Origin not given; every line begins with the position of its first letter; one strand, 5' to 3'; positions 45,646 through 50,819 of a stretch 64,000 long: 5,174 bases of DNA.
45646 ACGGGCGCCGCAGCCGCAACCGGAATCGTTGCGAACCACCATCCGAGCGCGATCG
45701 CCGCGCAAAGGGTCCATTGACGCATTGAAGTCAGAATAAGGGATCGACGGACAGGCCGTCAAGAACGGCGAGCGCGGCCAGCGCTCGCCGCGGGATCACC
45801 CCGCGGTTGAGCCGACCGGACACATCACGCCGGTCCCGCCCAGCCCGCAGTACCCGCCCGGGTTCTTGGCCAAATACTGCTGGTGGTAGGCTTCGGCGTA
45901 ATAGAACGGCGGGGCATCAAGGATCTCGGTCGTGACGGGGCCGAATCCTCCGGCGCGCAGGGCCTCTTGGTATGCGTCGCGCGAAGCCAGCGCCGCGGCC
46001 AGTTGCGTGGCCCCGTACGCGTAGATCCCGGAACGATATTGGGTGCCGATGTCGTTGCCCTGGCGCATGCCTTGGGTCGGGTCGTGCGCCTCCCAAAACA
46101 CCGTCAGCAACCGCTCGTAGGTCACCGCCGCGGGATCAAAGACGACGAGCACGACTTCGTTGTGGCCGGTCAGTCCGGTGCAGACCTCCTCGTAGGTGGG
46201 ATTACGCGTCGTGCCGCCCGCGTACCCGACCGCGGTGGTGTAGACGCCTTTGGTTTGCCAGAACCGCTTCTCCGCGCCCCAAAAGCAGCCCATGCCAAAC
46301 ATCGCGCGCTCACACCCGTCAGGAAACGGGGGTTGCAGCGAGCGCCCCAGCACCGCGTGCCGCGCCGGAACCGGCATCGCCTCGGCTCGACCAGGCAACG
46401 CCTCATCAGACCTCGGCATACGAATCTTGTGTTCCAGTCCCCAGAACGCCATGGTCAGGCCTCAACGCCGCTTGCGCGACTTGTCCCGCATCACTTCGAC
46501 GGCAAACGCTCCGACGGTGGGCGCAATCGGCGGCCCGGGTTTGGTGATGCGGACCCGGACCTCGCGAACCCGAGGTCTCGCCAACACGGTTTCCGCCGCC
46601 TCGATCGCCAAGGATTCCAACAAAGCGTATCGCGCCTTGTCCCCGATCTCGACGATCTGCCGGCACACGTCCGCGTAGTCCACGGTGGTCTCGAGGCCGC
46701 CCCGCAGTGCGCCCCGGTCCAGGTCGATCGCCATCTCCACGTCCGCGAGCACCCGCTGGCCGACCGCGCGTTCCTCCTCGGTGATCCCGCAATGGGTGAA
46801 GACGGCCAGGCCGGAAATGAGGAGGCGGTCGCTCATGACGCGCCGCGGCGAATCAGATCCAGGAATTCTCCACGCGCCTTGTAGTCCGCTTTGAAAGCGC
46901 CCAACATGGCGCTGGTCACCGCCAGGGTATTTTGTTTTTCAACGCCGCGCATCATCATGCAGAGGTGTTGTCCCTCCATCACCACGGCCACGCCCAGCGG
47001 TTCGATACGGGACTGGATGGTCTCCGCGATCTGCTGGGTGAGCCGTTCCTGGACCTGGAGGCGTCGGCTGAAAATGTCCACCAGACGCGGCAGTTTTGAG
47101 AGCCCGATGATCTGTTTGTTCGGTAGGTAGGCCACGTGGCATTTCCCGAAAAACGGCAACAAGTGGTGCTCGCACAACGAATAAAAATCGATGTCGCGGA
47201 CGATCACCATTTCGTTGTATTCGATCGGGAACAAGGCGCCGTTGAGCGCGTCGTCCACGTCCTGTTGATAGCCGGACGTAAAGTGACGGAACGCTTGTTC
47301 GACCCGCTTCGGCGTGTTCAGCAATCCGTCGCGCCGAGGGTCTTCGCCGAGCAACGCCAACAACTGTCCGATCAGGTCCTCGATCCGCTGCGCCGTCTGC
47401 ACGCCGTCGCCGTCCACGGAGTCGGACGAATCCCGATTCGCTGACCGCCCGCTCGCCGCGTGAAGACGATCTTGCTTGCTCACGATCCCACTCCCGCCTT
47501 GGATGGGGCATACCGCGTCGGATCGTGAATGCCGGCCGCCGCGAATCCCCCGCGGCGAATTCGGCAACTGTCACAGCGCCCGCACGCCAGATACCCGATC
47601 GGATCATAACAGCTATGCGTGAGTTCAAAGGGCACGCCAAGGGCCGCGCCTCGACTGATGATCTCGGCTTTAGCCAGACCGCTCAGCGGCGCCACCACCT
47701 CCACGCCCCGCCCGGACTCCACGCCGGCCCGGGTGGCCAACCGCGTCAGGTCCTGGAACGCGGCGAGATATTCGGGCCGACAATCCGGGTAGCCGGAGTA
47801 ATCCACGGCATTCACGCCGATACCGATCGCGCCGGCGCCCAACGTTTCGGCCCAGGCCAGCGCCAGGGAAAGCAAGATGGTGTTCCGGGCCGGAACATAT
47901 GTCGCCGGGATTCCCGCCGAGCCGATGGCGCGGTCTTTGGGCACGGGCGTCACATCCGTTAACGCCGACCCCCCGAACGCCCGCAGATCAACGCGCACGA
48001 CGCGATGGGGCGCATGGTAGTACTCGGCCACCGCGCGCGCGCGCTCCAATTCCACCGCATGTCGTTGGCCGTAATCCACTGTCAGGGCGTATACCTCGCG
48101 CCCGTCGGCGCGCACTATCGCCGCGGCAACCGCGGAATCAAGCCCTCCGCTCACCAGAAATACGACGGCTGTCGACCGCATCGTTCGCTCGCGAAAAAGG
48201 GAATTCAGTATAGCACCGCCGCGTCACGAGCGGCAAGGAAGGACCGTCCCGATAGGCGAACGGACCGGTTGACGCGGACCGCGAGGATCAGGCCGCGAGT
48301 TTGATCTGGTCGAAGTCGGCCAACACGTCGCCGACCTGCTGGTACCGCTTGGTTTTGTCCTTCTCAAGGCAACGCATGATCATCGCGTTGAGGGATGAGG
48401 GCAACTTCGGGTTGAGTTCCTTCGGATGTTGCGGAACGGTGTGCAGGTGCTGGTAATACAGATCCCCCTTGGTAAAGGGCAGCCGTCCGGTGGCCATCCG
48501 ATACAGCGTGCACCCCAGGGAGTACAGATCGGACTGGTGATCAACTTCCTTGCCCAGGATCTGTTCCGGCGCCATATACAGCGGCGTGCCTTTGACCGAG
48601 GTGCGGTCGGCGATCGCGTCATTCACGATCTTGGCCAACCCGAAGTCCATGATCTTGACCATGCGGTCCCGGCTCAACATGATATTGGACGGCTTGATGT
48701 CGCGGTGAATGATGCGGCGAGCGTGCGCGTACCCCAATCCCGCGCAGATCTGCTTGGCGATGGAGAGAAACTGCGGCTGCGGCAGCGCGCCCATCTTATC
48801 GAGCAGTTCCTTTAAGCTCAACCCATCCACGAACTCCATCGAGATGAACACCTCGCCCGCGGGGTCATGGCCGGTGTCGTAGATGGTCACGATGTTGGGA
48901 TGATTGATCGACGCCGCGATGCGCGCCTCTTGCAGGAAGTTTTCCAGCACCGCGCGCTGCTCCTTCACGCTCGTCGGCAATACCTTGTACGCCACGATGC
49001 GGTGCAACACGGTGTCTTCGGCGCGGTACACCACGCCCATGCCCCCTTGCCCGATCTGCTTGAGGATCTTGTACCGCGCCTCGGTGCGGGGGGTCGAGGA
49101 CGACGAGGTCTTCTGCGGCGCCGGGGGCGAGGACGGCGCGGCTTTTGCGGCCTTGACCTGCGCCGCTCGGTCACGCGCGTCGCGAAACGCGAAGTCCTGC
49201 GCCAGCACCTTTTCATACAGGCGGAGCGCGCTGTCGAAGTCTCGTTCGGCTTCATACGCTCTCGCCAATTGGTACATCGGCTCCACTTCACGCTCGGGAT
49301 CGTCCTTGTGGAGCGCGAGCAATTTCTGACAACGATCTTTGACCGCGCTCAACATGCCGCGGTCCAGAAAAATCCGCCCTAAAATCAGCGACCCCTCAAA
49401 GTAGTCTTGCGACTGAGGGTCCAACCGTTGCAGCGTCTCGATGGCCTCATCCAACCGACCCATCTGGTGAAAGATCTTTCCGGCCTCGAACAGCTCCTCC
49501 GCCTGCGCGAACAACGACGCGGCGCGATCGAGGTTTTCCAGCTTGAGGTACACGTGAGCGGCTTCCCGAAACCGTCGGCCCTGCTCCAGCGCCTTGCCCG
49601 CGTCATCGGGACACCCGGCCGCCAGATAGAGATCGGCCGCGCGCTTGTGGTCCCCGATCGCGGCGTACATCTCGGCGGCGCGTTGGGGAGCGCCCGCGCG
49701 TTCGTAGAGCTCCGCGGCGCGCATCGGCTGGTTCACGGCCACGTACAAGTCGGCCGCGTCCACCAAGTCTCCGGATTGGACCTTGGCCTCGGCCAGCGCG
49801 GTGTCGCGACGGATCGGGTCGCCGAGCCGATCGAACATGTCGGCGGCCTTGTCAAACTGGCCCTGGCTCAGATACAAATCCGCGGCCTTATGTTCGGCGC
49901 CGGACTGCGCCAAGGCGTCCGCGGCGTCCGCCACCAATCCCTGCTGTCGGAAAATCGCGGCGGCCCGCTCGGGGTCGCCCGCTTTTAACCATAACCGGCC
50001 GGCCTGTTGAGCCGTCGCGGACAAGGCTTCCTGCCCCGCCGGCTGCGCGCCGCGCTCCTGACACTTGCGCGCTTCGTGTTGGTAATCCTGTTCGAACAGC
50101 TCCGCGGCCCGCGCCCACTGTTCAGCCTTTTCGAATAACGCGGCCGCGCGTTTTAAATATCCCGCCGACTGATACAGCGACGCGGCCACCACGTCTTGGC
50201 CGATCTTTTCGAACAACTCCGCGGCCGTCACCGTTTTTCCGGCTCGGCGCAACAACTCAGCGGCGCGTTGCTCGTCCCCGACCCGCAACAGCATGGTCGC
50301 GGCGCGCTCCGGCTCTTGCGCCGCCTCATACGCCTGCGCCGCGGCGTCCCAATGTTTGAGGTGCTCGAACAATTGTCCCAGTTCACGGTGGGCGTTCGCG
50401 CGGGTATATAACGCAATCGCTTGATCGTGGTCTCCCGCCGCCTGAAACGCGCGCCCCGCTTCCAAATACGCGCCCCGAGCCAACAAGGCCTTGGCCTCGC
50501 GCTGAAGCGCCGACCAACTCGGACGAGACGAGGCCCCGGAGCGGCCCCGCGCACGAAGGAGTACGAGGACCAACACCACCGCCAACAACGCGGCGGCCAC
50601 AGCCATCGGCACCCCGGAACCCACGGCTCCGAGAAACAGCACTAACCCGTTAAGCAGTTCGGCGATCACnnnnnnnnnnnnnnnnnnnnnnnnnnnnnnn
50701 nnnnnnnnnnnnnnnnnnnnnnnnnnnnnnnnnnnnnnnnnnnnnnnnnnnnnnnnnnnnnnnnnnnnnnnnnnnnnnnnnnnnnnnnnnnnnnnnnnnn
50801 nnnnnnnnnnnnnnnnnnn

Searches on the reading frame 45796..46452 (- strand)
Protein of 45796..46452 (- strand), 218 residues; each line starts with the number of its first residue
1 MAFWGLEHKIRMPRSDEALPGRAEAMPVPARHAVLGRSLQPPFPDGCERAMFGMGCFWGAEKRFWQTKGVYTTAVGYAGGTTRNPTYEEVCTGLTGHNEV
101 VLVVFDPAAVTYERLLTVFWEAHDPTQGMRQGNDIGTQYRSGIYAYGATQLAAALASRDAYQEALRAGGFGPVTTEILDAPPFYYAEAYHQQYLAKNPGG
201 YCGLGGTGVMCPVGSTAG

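Call 68: search_protein_families(library=pfam, proteins=[window:45796-46452:-], max_evalue=0.00001)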
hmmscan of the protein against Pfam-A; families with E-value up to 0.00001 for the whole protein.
window:45796-46452:- (218 aa): 1 family
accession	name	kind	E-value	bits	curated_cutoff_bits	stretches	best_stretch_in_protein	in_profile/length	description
PF01625.27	PMSR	-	9.8e-61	204.9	23.7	1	50-202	2-152/153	Peptide methionine sulfoxide reductase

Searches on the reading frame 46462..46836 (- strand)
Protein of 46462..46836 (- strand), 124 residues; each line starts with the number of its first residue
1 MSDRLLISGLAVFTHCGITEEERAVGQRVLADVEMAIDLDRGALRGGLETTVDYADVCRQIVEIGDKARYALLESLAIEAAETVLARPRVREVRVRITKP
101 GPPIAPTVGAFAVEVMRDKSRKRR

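Call 68: search_protein_families(library=pfam, proteins=[window:46462-46836:-], max_evalue=0.00001)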
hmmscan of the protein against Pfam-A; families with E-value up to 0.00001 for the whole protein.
window:46462-46836:- (124 aa): 1 family
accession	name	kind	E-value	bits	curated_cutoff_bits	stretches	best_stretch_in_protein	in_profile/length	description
PF02152.23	FolB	-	4.7e-27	95.2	31.8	1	6-115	2-112/113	Dihydroneopterin aldolase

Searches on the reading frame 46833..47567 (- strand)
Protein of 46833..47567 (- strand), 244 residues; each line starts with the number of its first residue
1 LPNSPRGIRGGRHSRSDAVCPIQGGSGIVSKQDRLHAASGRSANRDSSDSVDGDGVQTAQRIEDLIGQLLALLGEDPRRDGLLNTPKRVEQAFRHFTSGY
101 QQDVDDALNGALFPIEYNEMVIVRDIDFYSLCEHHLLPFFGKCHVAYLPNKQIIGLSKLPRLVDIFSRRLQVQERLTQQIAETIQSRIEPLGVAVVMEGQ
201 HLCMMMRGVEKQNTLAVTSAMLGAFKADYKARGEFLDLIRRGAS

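Call 68: search_protein_families(library=pfam, proteins=[window:46833-47567:-], max_evalue=0.00001)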
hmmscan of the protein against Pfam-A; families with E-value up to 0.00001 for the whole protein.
window:46833-47567:- (244 aa): 1 family
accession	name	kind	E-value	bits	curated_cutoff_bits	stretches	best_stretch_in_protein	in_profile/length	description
PF01227.27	GTP_cyclohydroI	-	2.3e-74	249.1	27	1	63-240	2-179/179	GTP cyclohydrolase I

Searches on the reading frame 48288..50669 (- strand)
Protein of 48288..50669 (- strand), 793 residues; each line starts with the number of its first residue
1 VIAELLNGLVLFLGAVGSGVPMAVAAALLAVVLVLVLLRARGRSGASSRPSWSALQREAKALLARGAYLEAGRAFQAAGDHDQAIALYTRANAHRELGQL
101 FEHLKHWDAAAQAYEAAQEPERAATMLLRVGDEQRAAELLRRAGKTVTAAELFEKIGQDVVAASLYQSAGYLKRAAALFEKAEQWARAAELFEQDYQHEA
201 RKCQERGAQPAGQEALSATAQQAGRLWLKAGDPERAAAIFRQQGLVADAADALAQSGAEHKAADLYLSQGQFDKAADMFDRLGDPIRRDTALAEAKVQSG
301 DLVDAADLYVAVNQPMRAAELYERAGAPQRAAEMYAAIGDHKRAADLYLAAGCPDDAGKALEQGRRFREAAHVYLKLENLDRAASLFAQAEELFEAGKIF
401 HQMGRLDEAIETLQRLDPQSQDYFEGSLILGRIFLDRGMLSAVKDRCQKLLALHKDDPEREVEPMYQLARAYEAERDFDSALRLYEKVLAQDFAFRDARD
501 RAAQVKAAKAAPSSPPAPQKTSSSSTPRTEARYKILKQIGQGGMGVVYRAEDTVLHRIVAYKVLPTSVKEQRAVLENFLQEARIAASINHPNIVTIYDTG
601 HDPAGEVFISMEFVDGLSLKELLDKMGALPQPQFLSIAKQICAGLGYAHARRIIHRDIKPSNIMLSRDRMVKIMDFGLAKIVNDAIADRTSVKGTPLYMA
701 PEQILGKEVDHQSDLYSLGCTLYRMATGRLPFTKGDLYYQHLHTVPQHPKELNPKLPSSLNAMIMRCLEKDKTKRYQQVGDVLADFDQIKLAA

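Call 68: search_protein_families(library=pfam, proteins=[window:48288-50669:-], max_evalue=0.00001)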
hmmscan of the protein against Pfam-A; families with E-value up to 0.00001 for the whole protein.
window:48288-50669:- (793 aa): 15 families
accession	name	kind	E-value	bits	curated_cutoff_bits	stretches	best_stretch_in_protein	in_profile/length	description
PF00069.31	Pkinase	-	2.1e-59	201.5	31.7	1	533-776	1-252/263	Protein kinase domain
PF07714.23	PK_Tyr_Ser-Thr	-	5.4e-40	137.8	23.1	1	534-776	2-249/258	Protein tyrosine and serine/threonine kinase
PF13176.12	TPR_7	-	1.6e-22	78.1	27.9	0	466-492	3-29/36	Tetratricopeptide repeat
PF13428.12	TPR_14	-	2e-12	46.9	23.5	0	465-492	4-31/44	Tetratricopeptide repeat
PF13174.12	TPR_6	-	3.9e-12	46.4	26.3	0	465-491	3-29/33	Tetratricopeptide repeat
PF07719.23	TPR_2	-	9.3e-11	41.4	27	0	464-492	3-31/34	Tetratricopeptide repeat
PF25295.1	TPR_IFT122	-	6.9e-10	39.1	75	1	247-417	136-286/381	IFT122, TPR domain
PF13181.12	TPR_8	-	7.4e-10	38.6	25.7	0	465-490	4-29/34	Tetratricopeptide repeat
PF00515.34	TPR_1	-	4e-09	36.4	27.8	0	466-491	5-30/34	Tetratricopeptide repeat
PF23774.1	TPR_GEMI5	-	2.8e-08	34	33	0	57-166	88-196/209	GEMI5 TPR domain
PF14938.12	SNAP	-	3e-07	30.6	25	0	135-326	2-182/282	Soluble NSF attachment protein, SNAP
PF00637.26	Clathrin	-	7.4e-07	29.4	29.6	0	76-125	81-130/143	Region in Clathrin and VPS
PF14559.12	TPR_19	-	1.9e-06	28.5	25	0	228-295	2-64/68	Tetratricopeptide repeat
PF13424.12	TPR_12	-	7.1e-06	26.6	30.1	0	447-490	26-73/77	Tetratricopeptide repeat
PF25170.1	TPR_WDR35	-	9.6e-06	25.9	27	0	122-160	9-47/68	WD repeat-containing protein 35, TPR repeats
